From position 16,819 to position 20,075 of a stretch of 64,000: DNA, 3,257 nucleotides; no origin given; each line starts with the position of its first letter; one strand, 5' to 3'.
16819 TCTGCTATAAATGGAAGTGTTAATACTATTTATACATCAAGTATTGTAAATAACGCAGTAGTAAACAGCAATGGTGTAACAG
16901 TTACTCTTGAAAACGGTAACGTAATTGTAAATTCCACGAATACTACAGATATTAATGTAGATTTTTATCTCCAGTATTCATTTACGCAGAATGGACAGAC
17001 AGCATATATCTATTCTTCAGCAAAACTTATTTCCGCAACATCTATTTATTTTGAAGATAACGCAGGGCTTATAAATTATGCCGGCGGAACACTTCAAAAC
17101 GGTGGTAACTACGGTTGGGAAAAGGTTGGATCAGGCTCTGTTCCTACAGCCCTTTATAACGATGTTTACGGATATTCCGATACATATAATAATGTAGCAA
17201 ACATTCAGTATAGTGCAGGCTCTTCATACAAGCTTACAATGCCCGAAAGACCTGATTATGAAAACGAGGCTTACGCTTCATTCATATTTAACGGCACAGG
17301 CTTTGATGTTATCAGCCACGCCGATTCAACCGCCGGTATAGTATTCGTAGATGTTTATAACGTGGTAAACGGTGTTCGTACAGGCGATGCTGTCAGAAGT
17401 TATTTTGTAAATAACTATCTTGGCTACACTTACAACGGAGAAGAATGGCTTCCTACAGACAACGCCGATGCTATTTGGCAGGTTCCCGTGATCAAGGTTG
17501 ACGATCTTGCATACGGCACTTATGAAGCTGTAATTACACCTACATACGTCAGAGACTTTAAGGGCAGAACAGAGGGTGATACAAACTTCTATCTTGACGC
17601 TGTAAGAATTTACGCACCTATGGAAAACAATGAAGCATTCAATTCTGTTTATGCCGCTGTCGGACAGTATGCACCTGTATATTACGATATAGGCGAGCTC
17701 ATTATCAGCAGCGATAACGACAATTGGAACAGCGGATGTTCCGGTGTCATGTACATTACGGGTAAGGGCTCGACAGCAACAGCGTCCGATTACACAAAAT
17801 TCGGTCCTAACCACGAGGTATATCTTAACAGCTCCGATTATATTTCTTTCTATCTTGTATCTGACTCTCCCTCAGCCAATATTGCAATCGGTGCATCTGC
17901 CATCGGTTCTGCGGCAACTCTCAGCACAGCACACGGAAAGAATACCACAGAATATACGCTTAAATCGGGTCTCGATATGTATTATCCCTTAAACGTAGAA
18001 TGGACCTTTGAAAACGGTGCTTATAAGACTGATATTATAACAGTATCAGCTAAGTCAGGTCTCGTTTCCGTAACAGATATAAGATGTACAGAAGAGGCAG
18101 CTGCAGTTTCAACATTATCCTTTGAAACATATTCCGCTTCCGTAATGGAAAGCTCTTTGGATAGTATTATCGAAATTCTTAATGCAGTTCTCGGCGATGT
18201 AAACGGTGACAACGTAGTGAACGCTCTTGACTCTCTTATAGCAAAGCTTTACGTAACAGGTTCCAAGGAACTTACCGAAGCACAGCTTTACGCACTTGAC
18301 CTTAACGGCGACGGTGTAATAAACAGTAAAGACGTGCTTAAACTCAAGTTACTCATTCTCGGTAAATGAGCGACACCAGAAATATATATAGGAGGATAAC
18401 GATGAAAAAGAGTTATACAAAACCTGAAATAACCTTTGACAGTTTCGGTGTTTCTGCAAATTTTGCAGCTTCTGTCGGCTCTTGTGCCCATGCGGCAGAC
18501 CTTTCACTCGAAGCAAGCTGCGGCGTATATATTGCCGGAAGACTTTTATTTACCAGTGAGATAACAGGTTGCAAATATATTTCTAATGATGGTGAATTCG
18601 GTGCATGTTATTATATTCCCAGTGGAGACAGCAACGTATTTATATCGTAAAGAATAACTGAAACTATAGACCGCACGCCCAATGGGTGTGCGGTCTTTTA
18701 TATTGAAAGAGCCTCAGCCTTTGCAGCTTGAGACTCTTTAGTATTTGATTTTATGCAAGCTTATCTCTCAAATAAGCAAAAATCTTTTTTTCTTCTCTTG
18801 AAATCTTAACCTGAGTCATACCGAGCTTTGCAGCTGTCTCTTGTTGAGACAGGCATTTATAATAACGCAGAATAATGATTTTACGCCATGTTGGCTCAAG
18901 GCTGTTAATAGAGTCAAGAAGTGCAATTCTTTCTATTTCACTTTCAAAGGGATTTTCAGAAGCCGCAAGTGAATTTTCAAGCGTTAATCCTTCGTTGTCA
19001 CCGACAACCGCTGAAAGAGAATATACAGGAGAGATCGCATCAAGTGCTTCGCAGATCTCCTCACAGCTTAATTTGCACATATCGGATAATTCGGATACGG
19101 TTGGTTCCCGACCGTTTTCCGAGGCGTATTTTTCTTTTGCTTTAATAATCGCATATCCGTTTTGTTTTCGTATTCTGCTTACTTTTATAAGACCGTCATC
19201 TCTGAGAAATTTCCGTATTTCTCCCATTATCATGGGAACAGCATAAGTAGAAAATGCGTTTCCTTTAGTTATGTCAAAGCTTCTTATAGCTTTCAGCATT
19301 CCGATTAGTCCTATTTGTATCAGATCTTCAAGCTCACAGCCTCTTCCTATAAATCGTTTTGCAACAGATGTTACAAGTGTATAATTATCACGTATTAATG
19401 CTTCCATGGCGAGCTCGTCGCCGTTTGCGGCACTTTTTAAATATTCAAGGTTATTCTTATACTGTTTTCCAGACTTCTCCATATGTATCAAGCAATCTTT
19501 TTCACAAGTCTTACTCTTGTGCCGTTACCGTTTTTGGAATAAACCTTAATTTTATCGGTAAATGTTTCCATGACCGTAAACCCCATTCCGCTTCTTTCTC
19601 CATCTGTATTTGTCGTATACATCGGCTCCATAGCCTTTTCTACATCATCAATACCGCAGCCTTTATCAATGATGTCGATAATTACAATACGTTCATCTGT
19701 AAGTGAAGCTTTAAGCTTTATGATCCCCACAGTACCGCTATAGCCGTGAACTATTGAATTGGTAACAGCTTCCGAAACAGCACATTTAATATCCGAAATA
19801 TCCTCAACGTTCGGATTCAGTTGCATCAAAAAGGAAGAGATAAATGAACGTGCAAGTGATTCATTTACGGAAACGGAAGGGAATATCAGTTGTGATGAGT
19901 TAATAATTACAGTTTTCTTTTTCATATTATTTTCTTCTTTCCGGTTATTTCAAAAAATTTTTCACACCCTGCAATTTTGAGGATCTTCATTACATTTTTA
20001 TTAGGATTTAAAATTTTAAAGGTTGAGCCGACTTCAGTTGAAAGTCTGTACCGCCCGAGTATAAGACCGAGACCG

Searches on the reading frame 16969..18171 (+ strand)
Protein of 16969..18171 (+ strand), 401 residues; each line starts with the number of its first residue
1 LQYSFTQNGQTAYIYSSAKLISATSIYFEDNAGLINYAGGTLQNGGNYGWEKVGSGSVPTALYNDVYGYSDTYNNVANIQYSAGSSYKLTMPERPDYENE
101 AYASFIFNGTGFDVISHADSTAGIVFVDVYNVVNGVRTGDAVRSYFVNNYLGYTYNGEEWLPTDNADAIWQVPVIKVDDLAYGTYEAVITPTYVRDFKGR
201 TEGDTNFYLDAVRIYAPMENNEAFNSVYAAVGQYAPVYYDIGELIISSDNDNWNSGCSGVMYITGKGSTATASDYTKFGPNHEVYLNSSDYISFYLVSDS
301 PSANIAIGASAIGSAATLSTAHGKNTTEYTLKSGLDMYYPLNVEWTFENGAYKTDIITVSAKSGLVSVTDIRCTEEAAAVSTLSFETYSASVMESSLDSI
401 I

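Call 78: predict_structure(alignment_id=A6)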
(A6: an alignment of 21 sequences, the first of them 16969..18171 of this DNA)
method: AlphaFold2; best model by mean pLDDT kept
length: 401 residues; sequences in the alignment: 21
mean_pLDDT: 68.6   pTM: 0.60
mean pLDDT of the five models: 68.6, 67.9, 67.8, 67.3, 67.1
residues with pLDDT >= 90: 26; 70-90: 185; 50-70: 114; < 50: 76
segments of 3 or more residues with pLDDT < 50: 1-5, 13-24, 55-84, 151-172, 194-197
pLDDT, mean of each block of 10 residues (from residue 1): 49 41 50 78 87 49 30 38 64 80 88 70 76 87 70 45 40 65 90 56 71 69 64 72 72 68 69 54 77 88 81 78 83 66 88 91 85 69 79 65 56
secondary structure, 60 per line:
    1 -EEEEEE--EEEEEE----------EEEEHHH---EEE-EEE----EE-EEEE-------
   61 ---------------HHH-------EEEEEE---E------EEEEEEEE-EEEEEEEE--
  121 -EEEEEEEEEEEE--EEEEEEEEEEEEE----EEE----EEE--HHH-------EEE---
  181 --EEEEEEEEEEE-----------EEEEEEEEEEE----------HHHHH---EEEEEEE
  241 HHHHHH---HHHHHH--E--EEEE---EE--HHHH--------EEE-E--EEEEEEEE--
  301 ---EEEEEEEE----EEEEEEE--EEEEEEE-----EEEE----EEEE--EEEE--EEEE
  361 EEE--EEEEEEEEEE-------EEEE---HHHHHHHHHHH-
elements in order: E2-7 E10-15 E26-29 E36-38 E40-42 E50-53 E86-91 E102-109 E111-118 E122-133 E136-148 E153-155 E160-162 E175-177 E183-193 E205-215 H226-230 E234-240 H241-246 H250-255 E261-264 H272-275 E284-286 E291-298 E304-311 E316-322 E325-331 E337-340 E345-348 E351-354 E357-363 E366-375 E383-386 H390-400

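Call 82: fold_search(model_id=the predicted structure, library=pdb)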
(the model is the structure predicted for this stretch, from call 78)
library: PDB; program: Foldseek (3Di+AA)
matches with E <= 10: 1419; with E <= 0.001: 82
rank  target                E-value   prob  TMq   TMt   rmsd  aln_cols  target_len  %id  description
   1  7kwb_A                1.6e-06  0.99  0.18  0.17  21.4       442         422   10  Surface glycan-binding protein B from Bacteroides thetaiotaomicron (released 2021-02-17)
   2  6v7l_C                2.2e-06  0.95  0.15  0.17  21.5       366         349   10  The structure of the P212121 crystal form of canavalin at 173 K (released 2020-02-19)
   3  7kwb_B                3.2e-06  1.00  0.19  0.20  21.7       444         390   11  Surface glycan-binding protein B from Bacteroides thetaiotaomicron (released 2021-02-17)
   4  6v7l_A                6.6e-06  0.91  0.15  0.16  20.5       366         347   11  The structure of the P212121 crystal form of canavalin at 173 K (released 2020-02-19)
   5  6v7l_B                6.6e-06  0.85  0.15  0.15  21.7       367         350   10  The structure of the P212121 crystal form of canavalin at 173 K (released 2020-02-19)
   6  7u1j_C                8.1e-06  0.85  0.15  0.16  21.3       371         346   11  Crystal structure of Pisum sativum convicilin (released 2022-03-30)
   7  6f2p                  9.9e-06  1.00  0.19  0.09  14.0       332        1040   11  Structure of Paenibacillus xanthan lyase to 2.6 A resolution (released 2018-12-05)
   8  6v7j_C                1.7e-05  0.80  0.14  0.15  21.8       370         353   10  The C2221 crystal form of canavalin at 173 K (released 2020-02-19)
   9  6v7j_A                2.4e-05  0.84  0.16  0.17  18.7       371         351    9  The C2221 crystal form of canavalin at 173 K (released 2020-02-19)
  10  7u1j_B                2.5e-05  0.85  0.15  0.17  20.2       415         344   10  Crystal structure of Pisum sativum convicilin (released 2022-03-30)
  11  4w8j                  3.0e-05  0.91  0.16  0.08  21.1       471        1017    9  Structure of the full-length insecticidal protein Cry1Ac reveals intriguing details of toxin packaging into in vivo form (released 2014-09-17)
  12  3s7e_A                3.4e-05  0.63  0.13  0.14  18.4       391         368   11  Crystal structure of Ara h 1 (released 2011-09-21)
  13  5e1r_E                5.9e-05  0.80  0.16  0.17  18.1       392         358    8  Crystal structure of pecan (carya illinoinensis) vicilin, a new food allergen (released 2016-08-10)
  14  6v7j_B                5.9e-05  0.69  0.14  0.16  21.7       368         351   10  The C2221 crystal form of canavalin at 173 K (released 2020-02-19)
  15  6v7g                  5.9e-05  0.63  0.14  0.15  23.2       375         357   10  Binding of Benzoic Acid and Anions Within the Cupin Domains of the Vicillin Protein Canavalin from Jack Bean (canavalia  (released 2020-02-19)
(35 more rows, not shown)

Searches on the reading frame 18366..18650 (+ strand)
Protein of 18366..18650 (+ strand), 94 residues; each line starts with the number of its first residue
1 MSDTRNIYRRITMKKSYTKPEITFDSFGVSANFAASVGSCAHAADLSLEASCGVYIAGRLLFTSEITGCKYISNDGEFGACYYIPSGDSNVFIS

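Call 3: search_protein_families(library=pfam, proteins=[window:18366-18650:+], max_evalue=0.01)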
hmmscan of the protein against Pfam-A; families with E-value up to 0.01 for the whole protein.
window:18366-18650:+ (94 aa): 0 families

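Call 4: search_protein_families(library=ncbifam, proteins=[window:18366-18650:+], max_evalue=0.01)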
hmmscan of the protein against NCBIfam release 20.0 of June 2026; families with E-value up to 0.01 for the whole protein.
window:18366-18650:+ (94 aa): 0 families

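Call 29: search_protein_representatives(protein=window:18402-18647:+)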
Query: 82 residues. Proteins with E-value up to 0.001 (for the whole library): 172; up to 1e-10: 8; up to 1e-30: 1. The best 150 are listed.
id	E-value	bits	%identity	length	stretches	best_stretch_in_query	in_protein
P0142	2.5e-38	145.4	82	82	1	1-82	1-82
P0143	7.5e-20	86.6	57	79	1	1-82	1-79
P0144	2.2e-14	69.2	53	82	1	1-81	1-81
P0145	8.8e-14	67.3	43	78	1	1-80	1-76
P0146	1.4e-11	60.3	44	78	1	1-81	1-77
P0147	2.0e-11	59.8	42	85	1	1-81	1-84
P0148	2.5e-11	59.5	45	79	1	1-80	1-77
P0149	4.0e-11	58.8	48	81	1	1-82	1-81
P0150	1.1e-10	57.5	40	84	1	1-80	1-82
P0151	1.7e-10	56.8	43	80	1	3-82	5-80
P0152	3.0e-10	56.0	40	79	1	1-81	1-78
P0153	1.1e-09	54.3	41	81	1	1-81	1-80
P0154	1.3e-09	54.0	41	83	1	1-81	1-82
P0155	1.6e-09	53.8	43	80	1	1-81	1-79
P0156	7.2e-09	51.7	44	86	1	2-80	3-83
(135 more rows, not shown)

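Call 40: find_homologous_proteins(query=window:18402-18647:+, max_evalue=0.01)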
Query window:18402-18647:+ (82 aa): 3 proteins with E <= 0.01 among 3 candidates.
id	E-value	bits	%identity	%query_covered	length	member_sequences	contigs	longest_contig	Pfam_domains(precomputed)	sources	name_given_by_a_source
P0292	1.3e-47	177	100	100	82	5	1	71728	-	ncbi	-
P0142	7.7e-38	145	82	100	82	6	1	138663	-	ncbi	-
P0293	1.6e-36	141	78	100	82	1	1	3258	-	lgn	-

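Call 48: predict_structure(alignment_id=A3)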
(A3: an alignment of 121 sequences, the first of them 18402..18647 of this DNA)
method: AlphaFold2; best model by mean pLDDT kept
length: 82 residues; sequences in the alignment: 121
mean_pLDDT: 55.1   pTM: 0.22
mean pLDDT of the five models: 55.1, 53.4, 52.0, 51.7, 50.1
residues with pLDDT >= 90: 0; 70-90: 8; 50-70: 43; < 50: 31
segments of 3 or more residues with pLDDT < 50: 27-33, 35-40, 55-57, 73-82
pLDDT, mean of each block of 10 residues (from residue 1): 69 62 51 47 59 50 58 48 40
secondary structure, 60 per line:
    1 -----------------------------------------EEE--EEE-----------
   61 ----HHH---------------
elements in order: E42-44 E47-49

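Call 51: find_encoding_contigs(protein=P0292, flank=10000, max_places=4)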
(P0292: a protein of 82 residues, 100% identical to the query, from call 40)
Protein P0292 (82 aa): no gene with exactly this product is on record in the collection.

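Call 90: find_encoding_contigs(protein=P0150, flank=10000, max_places=3)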
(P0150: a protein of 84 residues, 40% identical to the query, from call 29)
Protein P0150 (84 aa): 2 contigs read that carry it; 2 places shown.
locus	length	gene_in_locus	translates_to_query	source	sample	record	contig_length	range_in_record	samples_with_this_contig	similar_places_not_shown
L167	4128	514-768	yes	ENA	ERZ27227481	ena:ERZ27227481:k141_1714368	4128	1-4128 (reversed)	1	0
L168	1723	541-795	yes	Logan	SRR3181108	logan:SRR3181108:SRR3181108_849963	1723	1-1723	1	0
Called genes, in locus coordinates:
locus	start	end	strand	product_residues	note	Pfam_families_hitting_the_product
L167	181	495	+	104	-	-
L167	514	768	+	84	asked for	-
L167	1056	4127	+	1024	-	?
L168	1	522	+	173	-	?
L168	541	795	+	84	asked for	-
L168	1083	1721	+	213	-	?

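Call 91: find_encoding_contigs(protein=P0145, flank=10000, max_places=3)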
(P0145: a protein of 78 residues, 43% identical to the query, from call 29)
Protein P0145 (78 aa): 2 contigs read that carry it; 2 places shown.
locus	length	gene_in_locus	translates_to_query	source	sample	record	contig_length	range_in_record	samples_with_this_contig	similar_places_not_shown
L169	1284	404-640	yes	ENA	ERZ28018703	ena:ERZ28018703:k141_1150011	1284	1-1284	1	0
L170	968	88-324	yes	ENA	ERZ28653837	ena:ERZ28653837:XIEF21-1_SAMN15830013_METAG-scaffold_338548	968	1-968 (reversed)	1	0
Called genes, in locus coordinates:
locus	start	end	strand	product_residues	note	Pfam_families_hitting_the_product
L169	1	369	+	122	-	?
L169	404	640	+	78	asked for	-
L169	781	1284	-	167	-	?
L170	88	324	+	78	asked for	-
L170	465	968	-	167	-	?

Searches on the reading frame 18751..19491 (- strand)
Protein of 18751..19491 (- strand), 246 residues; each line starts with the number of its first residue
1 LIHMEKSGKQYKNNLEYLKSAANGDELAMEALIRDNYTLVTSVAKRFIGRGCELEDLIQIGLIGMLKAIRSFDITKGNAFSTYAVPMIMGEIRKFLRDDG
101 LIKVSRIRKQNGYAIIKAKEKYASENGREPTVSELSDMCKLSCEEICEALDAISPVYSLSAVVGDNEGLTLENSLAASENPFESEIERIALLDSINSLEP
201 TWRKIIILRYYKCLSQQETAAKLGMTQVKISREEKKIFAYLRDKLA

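Call 3: search_protein_families(library=pfam, proteins=[window:18751-19491:-], max_evalue=0.01)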
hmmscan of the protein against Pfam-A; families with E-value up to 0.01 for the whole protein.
window:18751-19491:- (246 aa): 5 families
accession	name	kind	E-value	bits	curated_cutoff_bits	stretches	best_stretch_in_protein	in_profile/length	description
PF04542.20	Sigma70_r2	-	7.1e-19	67.8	24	1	32-99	1-68/71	Sigma-70 region 2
PF04539.22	Sigma70_r3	-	4.3e-10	40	25.3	1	114-179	5-70/78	Sigma-70 region 3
PF04545.22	Sigma70_r4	-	8.5e-09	35.2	24.1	1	195-242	2-49/50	Sigma-70, region 4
PF08281.18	Sigma70_r4_2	-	9.2e-08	32.1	25.7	1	190-227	3-40/54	Sigma-70, region 4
PF07638.17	Sigma70_ECF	-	0.00027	21.3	21.1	0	191-243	129-181/185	ECF sigma factor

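Call 4: search_protein_families(library=ncbifam, proteins=[window:18751-19491:-], max_evalue=0.01)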
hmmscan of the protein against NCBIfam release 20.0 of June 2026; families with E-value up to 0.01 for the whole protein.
window:18751-19491:- (246 aa): 81 families (the best 25 are shown)
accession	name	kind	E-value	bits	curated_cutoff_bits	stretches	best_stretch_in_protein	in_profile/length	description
NF004052.0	PRK05572.1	subfamily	2.8e-69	233.4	311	1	5-245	10-250/252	SigF/SigG family RNA polymerase sporulation sigma factor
TIGR02885.1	spore_sigF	equivalog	1.8e-66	224.2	321.45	1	18-245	2-231/231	RNA polymerase sporulation sigma factor SigF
TIGR02980.1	SigBFG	subfamily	9.5e-64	215.2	234.35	1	28-245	4-226/227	SigB/SigF/SigG family RNA polymerase sigma factor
NF006071.0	PRK08215.1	equivalog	1.3e-54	185.5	372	1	15-244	25-256/258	RNA polymerase sporulation sigma factor SigG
TIGR02850.1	spore_sigG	equivalog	8.5e-48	163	457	1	16-242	23-251/254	RNA polymerase sporulation sigma factor SigG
TIGR02941.1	Sigma_B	equivalog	6.6e-39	133.9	315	1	5-243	9-251/255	RNA polymerase sigma factor SigB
NF005514.0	PRK07122.1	subfamily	4.5e-36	124.4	372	1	25-245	38-263/264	RNA polymerase sigma factor SigF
NF005644.0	PRK07408.1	subfamily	3.2e-34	118.7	261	1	29-243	29-251/258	RNA polymerase sigma factor SigF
TIGR02937.1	sigma70-ECF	superfamily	2.4e-32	111.8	42.9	1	28-245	2-165/165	sigma-70 family RNA polymerase sigma factor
TIGR02997.1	Sig70-cyanoRpoD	subfamily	7.6e-28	97.6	384.5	1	10-233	57-284/298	RNA polymerase sigma factor, RpoD/SigA family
TIGR02479.1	FliA_WhiG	subfamily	2.9e-27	95.9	189.6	1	35-245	4-223/224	FliA/WhiG family RNA polymerase sigma factor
NF005642.0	PRK07405.1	subfamily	2.3e-26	92.7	524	1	16-234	71-293/318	RNA polymerase sigma factor SigD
TIGR02393.1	RpoD_Cterm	equivalog_domain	9e-26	90.9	354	1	28-234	1-217/238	RNA polymerase sigma factor RpoD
NF005920.0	PRK07921.1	subfamily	2.2e-24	86.1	464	1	16-234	79-302/328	RNA polymerase sigma factor SigB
TIGR02394.1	rpoS_proteo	equivalog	9.7e-24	84.3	378.7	1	13-232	32-256/285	RNA polymerase sigma factor RpoS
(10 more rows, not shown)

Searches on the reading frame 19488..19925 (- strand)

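Call 3: search_protein_families(library=pfam, proteins=[window:19488-19925:-], max_evalue=0.01)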
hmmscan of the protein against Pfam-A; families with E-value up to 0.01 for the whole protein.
window:19488-19925:- (145 aa): 2 families
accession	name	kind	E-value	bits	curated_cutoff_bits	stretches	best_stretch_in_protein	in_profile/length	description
PF13581.12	HATPase_c_2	-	1.7e-19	70.5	27.4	1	23-142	9-127/127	Histidine kinase-like ATPase domain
PF02518.31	HATPase_c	-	1.5e-13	51.6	26.4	1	42-141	2-106/111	Histidine kinase-, DNA gyrase B-, and HSP90-like ATPase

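Call 4: search_protein_families(library=ncbifam, proteins=[window:19488-19925:-], max_evalue=0.01)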
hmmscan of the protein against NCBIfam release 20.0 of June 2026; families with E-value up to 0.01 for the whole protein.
window:19488-19925:- (145 aa): 24 families
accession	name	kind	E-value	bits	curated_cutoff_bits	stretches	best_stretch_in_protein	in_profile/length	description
TIGR01925.2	spIIAB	equivalog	8.9e-53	177.9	135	1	9-144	1-136/137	anti-sigma F factor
NF003144.0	PRK04069.1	equivalog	2.2e-18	66.2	145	1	22-142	19-141/161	anti-sigma B factor RsbW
TIGR01924.1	rsbW_low_gc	equivalog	5.5e-14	51.9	155.05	1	15-134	12-135/159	anti-sigma B factor RsbW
NF041045.1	RsbA_anti_sig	subfamily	9.7e-09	34.9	210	1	25-141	194-301/303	anti-sigma factor RsbA family regulatory protein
NF010076.0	PRK13557.1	subfamily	4.5e-08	32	631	1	73-141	317-391/540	histidine kinase famiy protein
NF008468.0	PRK11360.1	equivalog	9.6e-08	30.8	646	1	50-142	507-606/616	two-component system sensor histidine kinase AtoS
NF007688.0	PRK10364.1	equivalog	5.5e-07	28.7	479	1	65-140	369-447/460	two-component system sensor histidine kinase ZraS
NF045595.1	HK_scytonemin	equivalog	0.00027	19.4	865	1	55-140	541-631/637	scytonemin biosynthesis sensor histidine kinase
NF046026.1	HisKinCckACaul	equivalog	0.00028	19.1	1000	1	76-140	458-528/678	cell cycle histidine kinase CckA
NF052574.1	HisKinEspCMyxo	equivalog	0.001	17.3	1200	1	77-137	564-630/785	serine histidine kinase EspC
NF046020.1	HisKinCckABruc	equivalog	0.0014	16.6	1000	1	74-139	631-702/868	cell cycle histidine kinase CckA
NF038348.1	T2SS_HK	subfamily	0.0016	16.9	450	1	65-138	489-567/574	histidine kinase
NF045903.1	CuHisKinLciSLeg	equivalog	0.0017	17.8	700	1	46-141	252-355/357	copper-responsive two-component system sensor histidine kinase LciS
NF011874.0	PRK15347.1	equivalog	0.0018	16.4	852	1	67-141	532-611/921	two component system sensor kinase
NF045900.1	HisKinCpxALeg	equivalog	0.0022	16.8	800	1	46-118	344-417/451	two-component system sensor histidine kinase CpxA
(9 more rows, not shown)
